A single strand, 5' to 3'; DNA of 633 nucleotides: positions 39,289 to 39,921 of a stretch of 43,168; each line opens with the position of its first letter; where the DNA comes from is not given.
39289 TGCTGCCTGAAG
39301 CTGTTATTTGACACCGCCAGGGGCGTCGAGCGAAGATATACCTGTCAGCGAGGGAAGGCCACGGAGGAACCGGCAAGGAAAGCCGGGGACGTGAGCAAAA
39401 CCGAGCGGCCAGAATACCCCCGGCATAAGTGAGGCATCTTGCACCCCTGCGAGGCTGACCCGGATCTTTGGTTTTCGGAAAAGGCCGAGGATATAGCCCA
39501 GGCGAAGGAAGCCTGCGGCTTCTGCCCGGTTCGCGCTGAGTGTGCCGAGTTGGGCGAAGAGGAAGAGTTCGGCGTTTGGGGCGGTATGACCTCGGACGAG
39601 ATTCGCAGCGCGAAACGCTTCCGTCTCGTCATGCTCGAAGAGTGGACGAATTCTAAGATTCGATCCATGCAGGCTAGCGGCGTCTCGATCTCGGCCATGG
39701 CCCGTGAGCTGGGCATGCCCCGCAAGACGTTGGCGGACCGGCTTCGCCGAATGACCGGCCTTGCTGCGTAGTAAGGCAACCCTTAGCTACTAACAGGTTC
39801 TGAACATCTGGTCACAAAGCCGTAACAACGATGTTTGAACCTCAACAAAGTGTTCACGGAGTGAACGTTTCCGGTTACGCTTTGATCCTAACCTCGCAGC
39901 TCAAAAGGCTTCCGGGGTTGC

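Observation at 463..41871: Orientation-locked intergenic motif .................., about 19 copies across both genome arms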

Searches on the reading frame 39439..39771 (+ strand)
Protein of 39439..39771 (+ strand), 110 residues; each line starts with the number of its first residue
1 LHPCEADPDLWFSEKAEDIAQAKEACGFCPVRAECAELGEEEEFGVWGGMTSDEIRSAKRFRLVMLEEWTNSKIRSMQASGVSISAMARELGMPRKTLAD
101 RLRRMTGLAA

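Call 12: search_protein_families(library=pfam, proteins=[window:39439-39771:+], max_evalue=0.01)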
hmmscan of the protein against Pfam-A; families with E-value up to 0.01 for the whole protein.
window:39439-39771:+ (110 aa): 3 families
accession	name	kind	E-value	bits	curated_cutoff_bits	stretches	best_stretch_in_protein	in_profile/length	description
PF02467.21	Whib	-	1.9e-13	51.1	23.6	1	5-54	9-61/65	Transcription factor WhiB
PF02954.25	HTH_8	-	5.5e-05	23.2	22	1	77-104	14-41/42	Bacterial regulatory protein, Fis family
PF13556.12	HTH_30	-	0.00071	19.8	27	1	79-107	10-38/59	PucR C-terminal helix-turn-helix domain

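Call 13: search_protein_families(library=phrogs, proteins=[window:39439-39771:+], max_evalue=0.001)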
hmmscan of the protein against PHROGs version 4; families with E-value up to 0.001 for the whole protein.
window:39439-39771:+ (110 aa): 8 families
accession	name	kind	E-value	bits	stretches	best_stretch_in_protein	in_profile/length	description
phrog_472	-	transcription regulation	2.7e-14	53.9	1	4-82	46-131/523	WhiB transcriptional factor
phrog_12112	-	transcription regulation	8.2e-14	53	1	3-60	12-68/130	transcriptional regulator WhiB-like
phrog_1333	-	unknown function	9.7e-14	52.8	1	6-63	29-90/166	-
phrog_14459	-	transcription regulation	1.3e-11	46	1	14-61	35-84/137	transcriptional regulator WhiB-like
phrog_9926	-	transcription regulation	8.5e-10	40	1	2-56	29-90/107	transcriptional regulator WhiB-like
phrog_10071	-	transcription regulation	2.7e-09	37.9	1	7-70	23-92/196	transcriptional regulator WhiB-like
phrog_8273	-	unknown function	5e-09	37.4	1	5-63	118-178/216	-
phrog_14304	-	transcription regulation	0.0004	21.3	1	18-62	77-127/187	transcriptional regulator WhiB-like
